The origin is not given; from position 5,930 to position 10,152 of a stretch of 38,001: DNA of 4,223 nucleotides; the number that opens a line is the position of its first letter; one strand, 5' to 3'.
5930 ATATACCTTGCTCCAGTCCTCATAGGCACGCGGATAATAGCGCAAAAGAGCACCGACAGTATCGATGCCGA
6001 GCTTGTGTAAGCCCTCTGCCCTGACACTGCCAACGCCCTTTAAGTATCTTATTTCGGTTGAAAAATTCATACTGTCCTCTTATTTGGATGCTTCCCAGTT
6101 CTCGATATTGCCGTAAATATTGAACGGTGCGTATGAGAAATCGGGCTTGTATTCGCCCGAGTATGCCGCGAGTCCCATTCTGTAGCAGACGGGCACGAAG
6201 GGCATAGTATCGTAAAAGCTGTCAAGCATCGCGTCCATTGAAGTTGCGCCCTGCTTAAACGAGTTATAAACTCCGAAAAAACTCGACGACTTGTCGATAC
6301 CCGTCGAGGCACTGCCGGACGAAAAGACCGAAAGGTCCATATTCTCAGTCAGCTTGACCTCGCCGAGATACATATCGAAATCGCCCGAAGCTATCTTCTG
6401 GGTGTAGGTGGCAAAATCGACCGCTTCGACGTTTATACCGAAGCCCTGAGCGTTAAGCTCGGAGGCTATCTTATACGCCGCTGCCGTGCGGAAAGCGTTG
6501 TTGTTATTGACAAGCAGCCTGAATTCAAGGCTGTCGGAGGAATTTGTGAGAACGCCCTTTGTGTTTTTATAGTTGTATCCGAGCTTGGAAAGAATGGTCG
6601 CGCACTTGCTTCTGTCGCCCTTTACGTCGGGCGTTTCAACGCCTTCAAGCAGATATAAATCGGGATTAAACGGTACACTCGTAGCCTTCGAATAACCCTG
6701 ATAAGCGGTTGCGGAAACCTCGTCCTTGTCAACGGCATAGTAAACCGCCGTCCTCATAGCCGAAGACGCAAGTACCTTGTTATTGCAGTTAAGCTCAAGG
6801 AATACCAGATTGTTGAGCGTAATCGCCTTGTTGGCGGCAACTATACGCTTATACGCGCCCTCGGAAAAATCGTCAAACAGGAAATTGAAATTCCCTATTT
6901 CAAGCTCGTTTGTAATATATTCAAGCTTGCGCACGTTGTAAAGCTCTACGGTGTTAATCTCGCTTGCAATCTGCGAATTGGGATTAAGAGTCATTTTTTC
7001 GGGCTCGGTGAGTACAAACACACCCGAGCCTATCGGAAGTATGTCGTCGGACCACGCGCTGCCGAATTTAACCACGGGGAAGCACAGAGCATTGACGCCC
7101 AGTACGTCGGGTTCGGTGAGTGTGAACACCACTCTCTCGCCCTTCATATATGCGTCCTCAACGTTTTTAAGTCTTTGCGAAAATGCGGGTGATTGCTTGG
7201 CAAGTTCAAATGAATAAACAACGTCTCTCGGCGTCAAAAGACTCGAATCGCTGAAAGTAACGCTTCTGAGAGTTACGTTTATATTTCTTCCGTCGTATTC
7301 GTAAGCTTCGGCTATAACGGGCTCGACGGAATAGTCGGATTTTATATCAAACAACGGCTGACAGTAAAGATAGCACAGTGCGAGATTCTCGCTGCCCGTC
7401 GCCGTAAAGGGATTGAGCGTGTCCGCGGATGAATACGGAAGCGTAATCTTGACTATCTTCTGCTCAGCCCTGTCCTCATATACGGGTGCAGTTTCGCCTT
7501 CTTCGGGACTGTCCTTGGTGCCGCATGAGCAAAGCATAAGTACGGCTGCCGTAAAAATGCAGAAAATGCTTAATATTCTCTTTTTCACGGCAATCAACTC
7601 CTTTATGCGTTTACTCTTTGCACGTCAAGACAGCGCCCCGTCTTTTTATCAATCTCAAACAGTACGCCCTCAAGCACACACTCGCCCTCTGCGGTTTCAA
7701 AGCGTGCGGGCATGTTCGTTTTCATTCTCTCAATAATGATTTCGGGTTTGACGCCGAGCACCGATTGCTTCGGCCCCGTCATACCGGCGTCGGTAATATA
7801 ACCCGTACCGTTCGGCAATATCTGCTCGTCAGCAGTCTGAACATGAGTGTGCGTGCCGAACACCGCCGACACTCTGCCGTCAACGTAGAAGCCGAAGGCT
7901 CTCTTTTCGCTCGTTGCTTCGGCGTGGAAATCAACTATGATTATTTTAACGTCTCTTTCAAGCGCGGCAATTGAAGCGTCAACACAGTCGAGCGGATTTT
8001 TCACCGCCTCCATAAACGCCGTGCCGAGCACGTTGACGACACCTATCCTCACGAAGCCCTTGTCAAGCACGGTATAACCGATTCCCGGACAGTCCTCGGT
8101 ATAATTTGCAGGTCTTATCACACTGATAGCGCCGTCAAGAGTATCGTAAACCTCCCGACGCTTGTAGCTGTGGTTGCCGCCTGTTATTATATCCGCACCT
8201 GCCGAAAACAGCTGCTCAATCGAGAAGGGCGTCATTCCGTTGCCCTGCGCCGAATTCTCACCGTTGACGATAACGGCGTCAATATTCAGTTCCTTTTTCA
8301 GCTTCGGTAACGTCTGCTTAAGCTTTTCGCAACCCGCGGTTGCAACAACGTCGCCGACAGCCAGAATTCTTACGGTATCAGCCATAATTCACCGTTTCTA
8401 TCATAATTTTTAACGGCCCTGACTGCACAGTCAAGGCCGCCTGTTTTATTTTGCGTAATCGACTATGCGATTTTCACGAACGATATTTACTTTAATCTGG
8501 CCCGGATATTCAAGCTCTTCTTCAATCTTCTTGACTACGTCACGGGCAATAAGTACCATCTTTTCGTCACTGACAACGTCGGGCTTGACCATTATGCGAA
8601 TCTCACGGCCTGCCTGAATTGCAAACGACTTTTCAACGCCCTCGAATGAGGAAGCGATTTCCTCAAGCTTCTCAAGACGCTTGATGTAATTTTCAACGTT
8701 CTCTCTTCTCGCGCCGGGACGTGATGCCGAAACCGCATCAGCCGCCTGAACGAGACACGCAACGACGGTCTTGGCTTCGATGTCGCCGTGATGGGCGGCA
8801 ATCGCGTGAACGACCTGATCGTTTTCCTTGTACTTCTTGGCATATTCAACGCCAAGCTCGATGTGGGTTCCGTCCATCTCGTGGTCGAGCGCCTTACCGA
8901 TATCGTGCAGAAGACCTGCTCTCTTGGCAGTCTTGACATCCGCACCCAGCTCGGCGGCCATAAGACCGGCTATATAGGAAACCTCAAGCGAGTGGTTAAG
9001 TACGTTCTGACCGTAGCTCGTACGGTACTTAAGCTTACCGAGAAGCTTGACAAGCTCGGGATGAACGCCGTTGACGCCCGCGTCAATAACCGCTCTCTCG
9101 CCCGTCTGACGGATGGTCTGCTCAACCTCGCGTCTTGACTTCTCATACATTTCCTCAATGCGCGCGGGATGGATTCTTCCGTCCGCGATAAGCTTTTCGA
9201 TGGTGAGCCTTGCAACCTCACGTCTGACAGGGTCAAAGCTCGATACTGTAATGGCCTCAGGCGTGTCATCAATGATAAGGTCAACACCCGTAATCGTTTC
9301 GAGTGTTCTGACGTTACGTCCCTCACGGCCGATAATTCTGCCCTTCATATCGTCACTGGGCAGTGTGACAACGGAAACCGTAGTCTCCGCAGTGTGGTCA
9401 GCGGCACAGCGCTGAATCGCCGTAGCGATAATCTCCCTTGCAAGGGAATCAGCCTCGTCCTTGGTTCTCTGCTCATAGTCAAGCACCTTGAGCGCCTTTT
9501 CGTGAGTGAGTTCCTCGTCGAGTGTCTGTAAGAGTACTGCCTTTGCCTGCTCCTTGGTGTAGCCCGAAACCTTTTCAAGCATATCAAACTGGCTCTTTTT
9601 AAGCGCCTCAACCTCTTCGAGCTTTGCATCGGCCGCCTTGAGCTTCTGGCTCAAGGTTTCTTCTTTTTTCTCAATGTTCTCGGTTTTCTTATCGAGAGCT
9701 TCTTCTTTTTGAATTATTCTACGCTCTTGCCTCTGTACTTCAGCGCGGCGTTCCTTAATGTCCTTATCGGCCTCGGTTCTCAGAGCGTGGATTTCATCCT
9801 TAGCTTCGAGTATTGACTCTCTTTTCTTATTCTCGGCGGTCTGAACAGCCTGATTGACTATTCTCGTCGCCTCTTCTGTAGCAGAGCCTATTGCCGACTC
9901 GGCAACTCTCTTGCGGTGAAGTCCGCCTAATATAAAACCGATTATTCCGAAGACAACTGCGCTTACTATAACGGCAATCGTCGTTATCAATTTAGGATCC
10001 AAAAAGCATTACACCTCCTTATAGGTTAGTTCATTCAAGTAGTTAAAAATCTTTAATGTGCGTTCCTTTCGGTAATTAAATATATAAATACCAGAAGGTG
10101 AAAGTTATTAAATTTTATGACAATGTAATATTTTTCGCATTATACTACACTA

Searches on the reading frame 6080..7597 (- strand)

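Call 8: search_protein_families(library=pfam, proteins=[window:6080-7597:-], max_evalue=0.01)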
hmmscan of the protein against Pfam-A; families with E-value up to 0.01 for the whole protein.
window:6080-7597:- (505 aa): 1 family
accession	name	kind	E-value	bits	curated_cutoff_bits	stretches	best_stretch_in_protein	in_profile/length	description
PF00496.27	SBP_bac_5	-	2e-34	119.8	32.4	1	91-413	2-345/368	Bacterial extracellular solute-binding proteins, family 5 Middle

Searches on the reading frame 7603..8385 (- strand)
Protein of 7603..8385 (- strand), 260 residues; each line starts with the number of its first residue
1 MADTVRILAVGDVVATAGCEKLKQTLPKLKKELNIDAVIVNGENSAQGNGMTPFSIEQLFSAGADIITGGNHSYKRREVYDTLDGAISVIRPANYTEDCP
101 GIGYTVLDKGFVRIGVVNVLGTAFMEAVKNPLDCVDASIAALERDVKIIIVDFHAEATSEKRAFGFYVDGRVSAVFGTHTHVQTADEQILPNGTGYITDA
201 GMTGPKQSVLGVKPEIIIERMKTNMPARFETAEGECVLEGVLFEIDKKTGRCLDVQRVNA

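Call 8: search_protein_families(library=pfam, proteins=[window:7603-8385:-], max_evalue=0.01)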
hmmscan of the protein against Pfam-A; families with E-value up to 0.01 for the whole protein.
window:7603-8385:- (260 aa): 2 families
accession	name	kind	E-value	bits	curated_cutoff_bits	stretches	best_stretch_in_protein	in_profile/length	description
PF13277.11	YmdB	-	3.9e-103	344.6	27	1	8-258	1-253/253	YmdB-like protein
PF00149.33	Metallophos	-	1e-08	36.3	21.5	1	6-182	2-190/191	Calcineurin-like phosphoesterase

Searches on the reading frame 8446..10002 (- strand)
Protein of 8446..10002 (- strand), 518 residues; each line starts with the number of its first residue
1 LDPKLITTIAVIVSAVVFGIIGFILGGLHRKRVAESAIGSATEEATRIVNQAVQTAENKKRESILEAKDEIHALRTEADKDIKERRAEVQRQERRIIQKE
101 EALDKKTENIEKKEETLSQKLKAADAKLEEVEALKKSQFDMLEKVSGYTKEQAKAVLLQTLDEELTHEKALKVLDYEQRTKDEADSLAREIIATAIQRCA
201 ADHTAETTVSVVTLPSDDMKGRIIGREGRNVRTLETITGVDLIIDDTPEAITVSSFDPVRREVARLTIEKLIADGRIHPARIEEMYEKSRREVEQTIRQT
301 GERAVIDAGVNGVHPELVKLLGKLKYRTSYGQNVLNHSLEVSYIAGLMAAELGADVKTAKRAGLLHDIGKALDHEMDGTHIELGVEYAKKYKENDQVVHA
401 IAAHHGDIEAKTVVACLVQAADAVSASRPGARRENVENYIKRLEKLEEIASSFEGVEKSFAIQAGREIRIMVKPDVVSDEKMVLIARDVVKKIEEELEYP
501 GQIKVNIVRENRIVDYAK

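Call 8: search_protein_families(library=pfam, proteins=[window:8446-10002:-], max_evalue=0.01)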
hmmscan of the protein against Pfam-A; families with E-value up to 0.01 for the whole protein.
window:8446-10002:- (518 aa): 5 families
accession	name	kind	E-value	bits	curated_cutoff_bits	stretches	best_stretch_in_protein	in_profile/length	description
PF12072.13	RNase_Y_N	-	2e-59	200.8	32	1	11-203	2-201/201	RNase Y N-terminal region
PF01966.28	HD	-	4.1e-20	72.6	22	1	334-426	1-115/116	HD domain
PF00013.35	KH_1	-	6.1e-07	29.5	21.5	1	213-269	5-65/66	KH domain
PF08668.18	HDOD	-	8.1e-05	22.6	22.9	1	333-396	94-158/196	HDOD domain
PF13083.13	KH_KhpA-B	-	0.0021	18.4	32.1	1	201-238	22-58/73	KhpA/KhpB, KH domain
